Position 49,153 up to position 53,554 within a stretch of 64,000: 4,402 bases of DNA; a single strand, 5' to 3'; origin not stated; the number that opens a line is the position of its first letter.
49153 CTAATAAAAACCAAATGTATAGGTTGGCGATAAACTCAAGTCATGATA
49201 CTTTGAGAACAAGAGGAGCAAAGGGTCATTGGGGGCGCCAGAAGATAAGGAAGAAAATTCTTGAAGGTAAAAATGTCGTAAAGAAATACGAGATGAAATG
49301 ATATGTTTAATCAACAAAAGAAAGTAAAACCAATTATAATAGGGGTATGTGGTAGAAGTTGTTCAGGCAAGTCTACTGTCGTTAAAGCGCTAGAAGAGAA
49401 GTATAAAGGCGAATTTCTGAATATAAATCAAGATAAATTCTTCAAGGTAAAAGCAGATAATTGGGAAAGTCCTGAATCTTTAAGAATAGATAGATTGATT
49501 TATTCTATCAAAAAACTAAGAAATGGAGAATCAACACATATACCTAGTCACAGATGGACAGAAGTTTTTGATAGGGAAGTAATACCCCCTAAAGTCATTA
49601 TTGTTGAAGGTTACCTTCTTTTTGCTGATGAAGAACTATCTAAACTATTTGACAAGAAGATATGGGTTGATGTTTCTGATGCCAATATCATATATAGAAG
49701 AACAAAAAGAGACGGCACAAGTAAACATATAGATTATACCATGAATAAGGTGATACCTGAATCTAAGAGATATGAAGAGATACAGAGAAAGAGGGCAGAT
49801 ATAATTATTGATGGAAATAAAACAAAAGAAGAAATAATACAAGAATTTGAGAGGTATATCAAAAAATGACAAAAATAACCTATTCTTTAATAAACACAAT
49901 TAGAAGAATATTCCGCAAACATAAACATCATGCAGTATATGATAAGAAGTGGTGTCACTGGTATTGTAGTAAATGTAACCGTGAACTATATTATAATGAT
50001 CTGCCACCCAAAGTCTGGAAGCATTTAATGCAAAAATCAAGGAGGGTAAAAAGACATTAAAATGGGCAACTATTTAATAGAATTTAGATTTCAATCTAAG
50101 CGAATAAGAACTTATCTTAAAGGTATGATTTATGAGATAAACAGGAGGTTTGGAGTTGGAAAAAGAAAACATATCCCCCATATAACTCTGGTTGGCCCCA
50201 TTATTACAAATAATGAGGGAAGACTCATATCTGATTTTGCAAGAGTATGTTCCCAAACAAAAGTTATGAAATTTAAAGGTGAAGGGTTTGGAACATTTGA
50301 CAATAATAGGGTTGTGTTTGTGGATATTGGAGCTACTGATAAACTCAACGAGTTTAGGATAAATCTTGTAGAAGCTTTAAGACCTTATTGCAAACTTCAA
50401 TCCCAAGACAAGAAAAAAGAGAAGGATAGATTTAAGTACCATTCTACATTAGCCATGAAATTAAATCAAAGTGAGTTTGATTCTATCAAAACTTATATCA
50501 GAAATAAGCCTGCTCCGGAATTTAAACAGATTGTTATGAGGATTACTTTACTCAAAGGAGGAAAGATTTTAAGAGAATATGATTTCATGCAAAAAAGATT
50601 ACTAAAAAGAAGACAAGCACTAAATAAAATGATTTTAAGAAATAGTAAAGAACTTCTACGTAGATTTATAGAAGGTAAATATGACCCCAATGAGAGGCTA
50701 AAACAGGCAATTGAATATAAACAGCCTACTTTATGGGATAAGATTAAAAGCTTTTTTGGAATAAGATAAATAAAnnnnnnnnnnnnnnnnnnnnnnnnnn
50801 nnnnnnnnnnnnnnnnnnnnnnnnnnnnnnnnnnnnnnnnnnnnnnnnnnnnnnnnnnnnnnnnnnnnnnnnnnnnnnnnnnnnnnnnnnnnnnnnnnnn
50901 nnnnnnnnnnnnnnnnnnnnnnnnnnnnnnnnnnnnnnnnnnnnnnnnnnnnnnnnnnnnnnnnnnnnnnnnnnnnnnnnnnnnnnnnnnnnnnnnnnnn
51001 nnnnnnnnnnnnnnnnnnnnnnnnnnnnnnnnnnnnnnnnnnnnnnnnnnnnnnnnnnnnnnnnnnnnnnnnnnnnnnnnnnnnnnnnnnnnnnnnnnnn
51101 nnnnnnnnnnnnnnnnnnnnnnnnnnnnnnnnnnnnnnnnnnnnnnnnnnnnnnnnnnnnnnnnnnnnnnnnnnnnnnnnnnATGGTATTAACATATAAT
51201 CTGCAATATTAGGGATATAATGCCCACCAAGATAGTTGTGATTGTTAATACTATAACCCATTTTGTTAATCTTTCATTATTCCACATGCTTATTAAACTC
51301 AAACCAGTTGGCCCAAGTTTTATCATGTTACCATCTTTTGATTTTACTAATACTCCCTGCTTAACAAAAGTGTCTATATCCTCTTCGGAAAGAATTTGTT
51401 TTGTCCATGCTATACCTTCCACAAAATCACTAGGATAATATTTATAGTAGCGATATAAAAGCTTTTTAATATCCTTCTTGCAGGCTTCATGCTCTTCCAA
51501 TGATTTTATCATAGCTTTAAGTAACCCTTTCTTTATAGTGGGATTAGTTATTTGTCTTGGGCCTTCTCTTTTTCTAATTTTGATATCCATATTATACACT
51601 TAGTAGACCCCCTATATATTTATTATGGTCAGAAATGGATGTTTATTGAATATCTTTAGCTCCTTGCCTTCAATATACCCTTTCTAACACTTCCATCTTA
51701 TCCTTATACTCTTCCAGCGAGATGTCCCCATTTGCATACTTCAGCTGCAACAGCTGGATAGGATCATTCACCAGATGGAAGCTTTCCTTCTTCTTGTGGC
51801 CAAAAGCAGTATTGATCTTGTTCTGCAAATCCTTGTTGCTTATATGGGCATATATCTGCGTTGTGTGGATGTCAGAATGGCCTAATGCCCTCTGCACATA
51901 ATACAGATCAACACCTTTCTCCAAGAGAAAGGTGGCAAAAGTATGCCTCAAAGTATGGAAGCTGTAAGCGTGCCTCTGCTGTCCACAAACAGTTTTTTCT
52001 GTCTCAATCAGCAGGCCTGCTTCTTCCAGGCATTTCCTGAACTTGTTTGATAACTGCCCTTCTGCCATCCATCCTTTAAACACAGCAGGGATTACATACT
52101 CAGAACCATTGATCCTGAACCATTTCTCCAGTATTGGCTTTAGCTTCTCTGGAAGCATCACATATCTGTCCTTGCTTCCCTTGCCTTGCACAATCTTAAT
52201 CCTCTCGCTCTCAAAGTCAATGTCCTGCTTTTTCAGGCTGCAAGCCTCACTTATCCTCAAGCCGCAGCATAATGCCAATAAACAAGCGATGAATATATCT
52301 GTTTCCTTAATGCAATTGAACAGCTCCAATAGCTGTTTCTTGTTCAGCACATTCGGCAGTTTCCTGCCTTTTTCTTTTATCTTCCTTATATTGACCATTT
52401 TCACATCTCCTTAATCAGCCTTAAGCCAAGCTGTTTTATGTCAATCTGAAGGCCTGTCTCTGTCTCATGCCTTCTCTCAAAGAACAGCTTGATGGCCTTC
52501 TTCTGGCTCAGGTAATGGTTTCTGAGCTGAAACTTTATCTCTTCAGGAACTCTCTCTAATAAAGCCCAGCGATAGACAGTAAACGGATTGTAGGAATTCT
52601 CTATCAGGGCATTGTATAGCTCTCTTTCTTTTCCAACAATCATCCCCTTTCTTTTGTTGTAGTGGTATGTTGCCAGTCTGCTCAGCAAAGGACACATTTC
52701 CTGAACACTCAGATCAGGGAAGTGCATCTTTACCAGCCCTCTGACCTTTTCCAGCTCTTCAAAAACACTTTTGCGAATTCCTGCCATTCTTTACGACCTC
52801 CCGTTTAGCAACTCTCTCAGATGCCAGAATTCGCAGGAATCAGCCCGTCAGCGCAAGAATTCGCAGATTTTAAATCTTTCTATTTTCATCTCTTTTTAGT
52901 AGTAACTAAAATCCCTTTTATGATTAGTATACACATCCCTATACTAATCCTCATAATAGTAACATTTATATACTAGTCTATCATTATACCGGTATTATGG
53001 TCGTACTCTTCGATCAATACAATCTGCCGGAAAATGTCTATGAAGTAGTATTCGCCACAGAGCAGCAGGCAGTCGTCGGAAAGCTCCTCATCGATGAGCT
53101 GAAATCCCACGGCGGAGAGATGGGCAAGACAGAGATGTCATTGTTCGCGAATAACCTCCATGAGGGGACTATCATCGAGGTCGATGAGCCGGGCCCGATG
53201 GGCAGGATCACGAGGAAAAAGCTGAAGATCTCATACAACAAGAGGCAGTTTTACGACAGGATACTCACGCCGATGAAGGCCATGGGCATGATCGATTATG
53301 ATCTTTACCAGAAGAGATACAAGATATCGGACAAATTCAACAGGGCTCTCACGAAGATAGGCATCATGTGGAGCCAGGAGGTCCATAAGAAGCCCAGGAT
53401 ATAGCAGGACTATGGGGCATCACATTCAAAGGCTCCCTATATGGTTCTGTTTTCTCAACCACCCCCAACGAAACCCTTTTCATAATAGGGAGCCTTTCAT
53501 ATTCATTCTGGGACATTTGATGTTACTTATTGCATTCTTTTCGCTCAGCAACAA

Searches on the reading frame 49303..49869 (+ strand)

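Call 44: search_protein_families(library=padloc, proteins=[window:49303-49869:+], max_evalue=0.01)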
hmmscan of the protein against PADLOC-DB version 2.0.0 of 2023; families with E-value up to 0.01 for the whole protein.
window:49303-49869:+ (188 aa): 1 family
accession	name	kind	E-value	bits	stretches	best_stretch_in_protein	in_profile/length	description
PDLC02373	dCTPase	-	6.3e-05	20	1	9-178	153-253/630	-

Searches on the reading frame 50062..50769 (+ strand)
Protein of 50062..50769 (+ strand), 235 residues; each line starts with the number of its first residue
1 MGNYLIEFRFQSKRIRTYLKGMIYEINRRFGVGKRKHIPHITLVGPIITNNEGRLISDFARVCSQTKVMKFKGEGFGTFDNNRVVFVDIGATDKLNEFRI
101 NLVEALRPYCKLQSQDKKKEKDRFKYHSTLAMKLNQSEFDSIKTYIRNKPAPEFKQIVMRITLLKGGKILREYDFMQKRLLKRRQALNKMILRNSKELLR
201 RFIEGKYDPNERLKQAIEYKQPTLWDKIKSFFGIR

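Call 3: search_protein_families(library=pfam, proteins=[window:50062-50769:+], max_evalue=0.01)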
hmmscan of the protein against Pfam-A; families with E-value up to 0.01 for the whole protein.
window:50062-50769:+ (235 aa): 2 families
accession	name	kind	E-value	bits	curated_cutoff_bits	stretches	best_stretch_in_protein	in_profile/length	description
PF13563.12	2_5_RNA_ligase2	-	1.2e-16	61.5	27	1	33-165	20-147/152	2'-5' RNA ligase superfamily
PF02834.22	LigT_PEase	-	0.0014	19.2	23.3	0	33-85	30-86/87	LigT like Phosphoesterase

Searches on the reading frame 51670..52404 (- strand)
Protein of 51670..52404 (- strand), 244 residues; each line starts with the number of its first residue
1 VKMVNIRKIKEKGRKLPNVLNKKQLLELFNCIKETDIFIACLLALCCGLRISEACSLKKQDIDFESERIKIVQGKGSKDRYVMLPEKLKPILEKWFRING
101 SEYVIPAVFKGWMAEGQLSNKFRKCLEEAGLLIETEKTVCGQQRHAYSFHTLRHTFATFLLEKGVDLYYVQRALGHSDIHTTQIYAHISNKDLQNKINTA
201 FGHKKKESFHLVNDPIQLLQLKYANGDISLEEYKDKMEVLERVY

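Call 3: search_protein_families(library=pfam, proteins=[window:51670-52404:-], max_evalue=0.01)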
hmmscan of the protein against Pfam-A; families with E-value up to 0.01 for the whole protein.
window:51670-52404:- (244 aa): 1 family
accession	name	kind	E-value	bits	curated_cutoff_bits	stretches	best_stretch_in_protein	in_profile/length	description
PF00589.27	Phage_integrase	-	1.3e-36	126.4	27.1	1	19-190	2-170/172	Phage integrase family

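Call 4: search_protein_families(library=ncbifam, proteins=[window:51670-52404:-], max_evalue=0.01)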
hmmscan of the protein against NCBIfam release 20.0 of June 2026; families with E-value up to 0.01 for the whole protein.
window:51670-52404:- (244 aa): 14 families
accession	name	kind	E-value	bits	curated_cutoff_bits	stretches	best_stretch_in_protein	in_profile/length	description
NF040815.2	recomb_XerA_Arch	equivalog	2.7e-39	135.3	220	1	10-195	87-261/263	site-specific tyrosine recombinase/integron integrase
TIGR02224.1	recomb_XerC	equivalog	5.1e-36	124.6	335.15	1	5-206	93-295/295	tyrosine recombinase XerC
TIGR02249.1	integrase_gron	subfamily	8.1e-36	124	265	2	10-96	92-177/315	integron integrase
TIGR02225.1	recomb_XerD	equivalog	1.6e-33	116.3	329.6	1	10-201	94-287/290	site-specific tyrosine recombinase XerD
NF001399.0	PRK00283.1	subfamily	7.9e-33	114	279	1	10-200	104-295/300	tyrosine recombinase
NF011946.0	PRK15417.1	equivalog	1.4e-23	83.7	435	2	12-93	109-189/337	integron integrase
NF003462.0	PRK05084.1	equivalog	9.3e-23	80.5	267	1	22-199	183-355/360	tyrosine recombinase XerS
NF002331.0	PRK01287.1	subfamily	6e-20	71.5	371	1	46-200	173-324/365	site-specific tyrosine recombinase XerC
NF007370.0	PRK09870.1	subfamily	1.2e-08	34.9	221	1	41-187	36-178/200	tyrosine-type DNA invertase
NF007371.0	PRK09871.1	subfamily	1.2e-07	31.5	222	1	39-186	30-172/198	tyrosine-type DNA invertase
NF040693.1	recomb_GmtY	equivalog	1.4e-06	27.8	340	1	147-196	391-440/441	gamma-mobile-trio recombinase GmtY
NF002685.0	PRK02436.1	equivalog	1.4e-05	25.1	178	1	20-95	94-170/245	site-specific tyrosine recombinase XerD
NF047926.1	integrase_GmtZ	equivalog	9.3e-05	20.6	600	1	140-206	421-488/784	gamma-mobile-trio integrase GmtZ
NF041502.1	integrase_1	equivalog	0.00019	20.3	350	1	152-202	324-373/484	site-specific integrase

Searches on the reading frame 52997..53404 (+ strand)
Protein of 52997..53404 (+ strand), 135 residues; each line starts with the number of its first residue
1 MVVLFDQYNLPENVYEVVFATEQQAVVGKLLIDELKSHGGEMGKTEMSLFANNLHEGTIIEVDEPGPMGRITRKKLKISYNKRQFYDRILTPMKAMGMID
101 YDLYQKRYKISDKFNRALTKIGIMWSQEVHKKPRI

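Call 3: search_protein_families(library=pfam, proteins=[window:52997-53404:+], max_evalue=0.01)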
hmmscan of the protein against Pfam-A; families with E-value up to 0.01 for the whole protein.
window:52997-53404:+ (135 aa): 0 families

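Call 22: find_related_loci(query=A1, collection=genome_contigs, flank=10000)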
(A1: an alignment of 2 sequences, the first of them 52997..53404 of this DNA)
Query A1 (135 aa) in genome_contigs; peptide patterns used: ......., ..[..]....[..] (x = any residue, [..] = any of these).
414 stretches matched a pattern; 282 encode a relative of the query (tblastn E <= 1e-3); the best 80 are kept; 80 distinct loci.
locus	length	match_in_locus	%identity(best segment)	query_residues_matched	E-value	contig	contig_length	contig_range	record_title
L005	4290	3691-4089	78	1-133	2e-68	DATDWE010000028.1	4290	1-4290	MAG TPA_asm: Candidatus Nanoarchaeia archaeon isolate SMAG_U8102 k141_545911, whole genome shotgun sequence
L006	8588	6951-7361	74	1-133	5e-66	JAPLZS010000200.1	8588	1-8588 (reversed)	MAG: Candidatus Woesearchaeota archaeon isolate LacPavin_0419_WC90_MAG_41_5 LacPavin_0419_WC90_scaffold_899202, whole ge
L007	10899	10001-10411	73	1-135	2e-64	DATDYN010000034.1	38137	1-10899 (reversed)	MAG TPA_asm: Candidatus Nanoarchaeia archaeon isolate SMAG_U8166 k141_1362087, whole genome shotgun sequence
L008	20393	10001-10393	75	1-131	3e-64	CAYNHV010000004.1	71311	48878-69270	MAG TPA_asm: uncultured Methanosarcinales archaeon isolate SRP141376_co2_308 genome assembly, contig: NODE_959_length_71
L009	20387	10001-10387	72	1-130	8e-63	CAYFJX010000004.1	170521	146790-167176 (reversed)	MAG TPA_asm: uncultured Methanosarcinales archaeon isolate ERP019367_co2_72 genome assembly, contig: NODE_90_length_1705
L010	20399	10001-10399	70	1-134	3e-62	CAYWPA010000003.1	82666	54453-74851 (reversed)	MAG TPA_asm: uncultured Methanosarcinales archaeon isolate ERP125453_co1_72 genome assembly, contig: NODE_148_length_826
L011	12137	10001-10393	65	1-133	3e-61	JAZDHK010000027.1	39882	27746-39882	MAG: archaeon isolate MEGAHIT-group-0.318 k141_2818883, whole genome shotgun sequence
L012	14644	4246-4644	66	1-134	9e-61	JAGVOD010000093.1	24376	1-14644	MAG: archaeon isolate DeMMO3_27 c_000000089623, whole genome shotgun sequence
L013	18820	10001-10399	69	1-134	8e-60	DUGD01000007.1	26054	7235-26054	MAG TPA_asm: Candidatus Woesearchaeota archaeon isolate UBA10207 contig_118434, whole genome shotgun sequence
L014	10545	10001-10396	65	1-134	2e-59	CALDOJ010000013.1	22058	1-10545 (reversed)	MAG TPA_asm: Candidatus Woesearchaeota archaeon isolate ERR2206790_bin.73_CONCOCT_v1.1_MAG genome assembly, contig: ERZ8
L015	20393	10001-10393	67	1-133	2e-59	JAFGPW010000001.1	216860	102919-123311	MAG: Candidatus Woesearchaeota archaeon isolate Zod_Metabat.712 k87_556085, whole genome shotgun sequence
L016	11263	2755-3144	67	1-131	3e-59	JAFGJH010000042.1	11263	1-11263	MAG: Candidatus Woesearchaeota archaeon isolate Zod_Metabat.265 k87_11307703, whole genome shotgun sequence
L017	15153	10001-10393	68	1-132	5e-59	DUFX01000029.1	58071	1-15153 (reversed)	MAG TPA_asm: Candidatus Woesearchaeota archaeon isolate UBA10192 contig_55869, whole genome shotgun sequence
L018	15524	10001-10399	67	1-134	2e-59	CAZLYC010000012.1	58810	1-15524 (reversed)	MAG TPA_asm: uncultured Methanosarcinales archaeon isolate SRP319275_co4_32 genome assembly, contig: NODE_286_length_588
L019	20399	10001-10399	64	1-134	2e-59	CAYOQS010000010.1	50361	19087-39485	MAG TPA_asm: uncultured Methanosarcinales archaeon isolate SRP332253_co2_156 genome assembly, contig: NODE_572_length_50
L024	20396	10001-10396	67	1-134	9e-59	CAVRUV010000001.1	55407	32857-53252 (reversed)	MAG: uncultured Candidatus Woesearchaeota archaeon isolate MFD02832.bin.4.205 genome assembly, contig: contig_10773, who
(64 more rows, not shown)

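Call 44: search_protein_families(library=padloc, proteins=[window:52997-53404:+], max_evalue=0.01)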
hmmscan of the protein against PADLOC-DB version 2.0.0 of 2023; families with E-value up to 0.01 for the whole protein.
window:52997-53404:+ (135 aa): 0 families

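Call 55: find_homologous_proteins(query=L024:10732-11553:+, max_evalue=0.001)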
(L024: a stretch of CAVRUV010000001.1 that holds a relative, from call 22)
Query L024:10732-11553:+ (273 aa): 5338 proteins with E <= 0.001 among 6165 candidates; the best 120 are listed.
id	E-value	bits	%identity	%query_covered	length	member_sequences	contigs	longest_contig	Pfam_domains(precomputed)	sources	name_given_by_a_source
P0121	5.7e-174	594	100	100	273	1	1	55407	PF00990.27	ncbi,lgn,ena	-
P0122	7.9e-108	378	67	98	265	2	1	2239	PF00990.27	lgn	-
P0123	2.5e-22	98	36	72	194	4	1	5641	PF00990.27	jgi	-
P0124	5.0e-22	97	36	79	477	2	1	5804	PF08668.19,PF00990.27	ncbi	ncbi:MAG: sensor domain-containing diguanylate cyclase [Polyangiales bacterium]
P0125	3.8e-21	94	36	71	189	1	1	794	PF00990.27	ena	-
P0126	8.2e-21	93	33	71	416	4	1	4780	PF11845.14,PF00990.27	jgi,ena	-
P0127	1.2e-20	92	30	94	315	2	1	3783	PF00990.27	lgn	-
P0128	1.3e-20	92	35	72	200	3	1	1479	PF00990.27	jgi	jgi:diguanylate cyclase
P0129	2.7e-20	91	37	70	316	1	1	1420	PF00498.32,PF16697.11,PF00990.27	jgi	jgi:diguanylate cyclase (GGDEF)-like protein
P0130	3.1e-20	91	37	70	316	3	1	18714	PF00498.32,PF16697.11,PF00990.27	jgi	-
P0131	3.8e-20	91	34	75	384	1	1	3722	PF00990.27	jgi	jgi:diguanylate cyclase (GGDEF)-like protein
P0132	3.8e-20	91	36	71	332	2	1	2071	PF00498.32,PF16697.11,PF00990.27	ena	-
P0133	4.6e-20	90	37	70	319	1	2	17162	PF00498.32,PF16697.11,PF00990.27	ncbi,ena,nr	ncbi:MAG TPA: GGDEF domain-containing protein [Polyangiaceae bacterium]|nr:GGDEF domain-containing p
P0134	5.1e-20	90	37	69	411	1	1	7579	PF11845.14,PF00990.27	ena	-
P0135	5.6e-20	90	37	69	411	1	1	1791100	PF11845.14,PF00990.27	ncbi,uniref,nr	ncbi:hypothetical protein C3L23_07050 [Nautilia sp. PV-1]|uniref:diguanylate cyclase n=1 Tax=Nautili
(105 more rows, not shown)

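Call 56: find_encoding_contigs(protein=P0122, flank=10000, max_places=4)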
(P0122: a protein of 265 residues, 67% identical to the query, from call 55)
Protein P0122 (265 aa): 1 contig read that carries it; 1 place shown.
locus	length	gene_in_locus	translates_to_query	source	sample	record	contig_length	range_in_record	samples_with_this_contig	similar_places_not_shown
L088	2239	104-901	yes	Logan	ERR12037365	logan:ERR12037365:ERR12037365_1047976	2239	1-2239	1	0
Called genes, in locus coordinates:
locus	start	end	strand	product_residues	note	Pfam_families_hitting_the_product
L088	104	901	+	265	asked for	PF00990:GGDEF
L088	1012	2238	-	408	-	?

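Call 72: search_solved_structures(query=A6, max_evalue=5, show_alignments=1)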
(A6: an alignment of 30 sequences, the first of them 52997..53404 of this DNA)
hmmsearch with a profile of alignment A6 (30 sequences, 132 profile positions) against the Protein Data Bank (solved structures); distinct sequences matched with E-value up to 5: 1.
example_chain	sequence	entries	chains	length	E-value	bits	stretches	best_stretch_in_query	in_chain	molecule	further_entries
3a43_A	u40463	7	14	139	0.85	12.8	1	24-87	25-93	Hydrogenase nickel incorporation protein hypA | Probable hydrogenase nickel incorporation protein HypA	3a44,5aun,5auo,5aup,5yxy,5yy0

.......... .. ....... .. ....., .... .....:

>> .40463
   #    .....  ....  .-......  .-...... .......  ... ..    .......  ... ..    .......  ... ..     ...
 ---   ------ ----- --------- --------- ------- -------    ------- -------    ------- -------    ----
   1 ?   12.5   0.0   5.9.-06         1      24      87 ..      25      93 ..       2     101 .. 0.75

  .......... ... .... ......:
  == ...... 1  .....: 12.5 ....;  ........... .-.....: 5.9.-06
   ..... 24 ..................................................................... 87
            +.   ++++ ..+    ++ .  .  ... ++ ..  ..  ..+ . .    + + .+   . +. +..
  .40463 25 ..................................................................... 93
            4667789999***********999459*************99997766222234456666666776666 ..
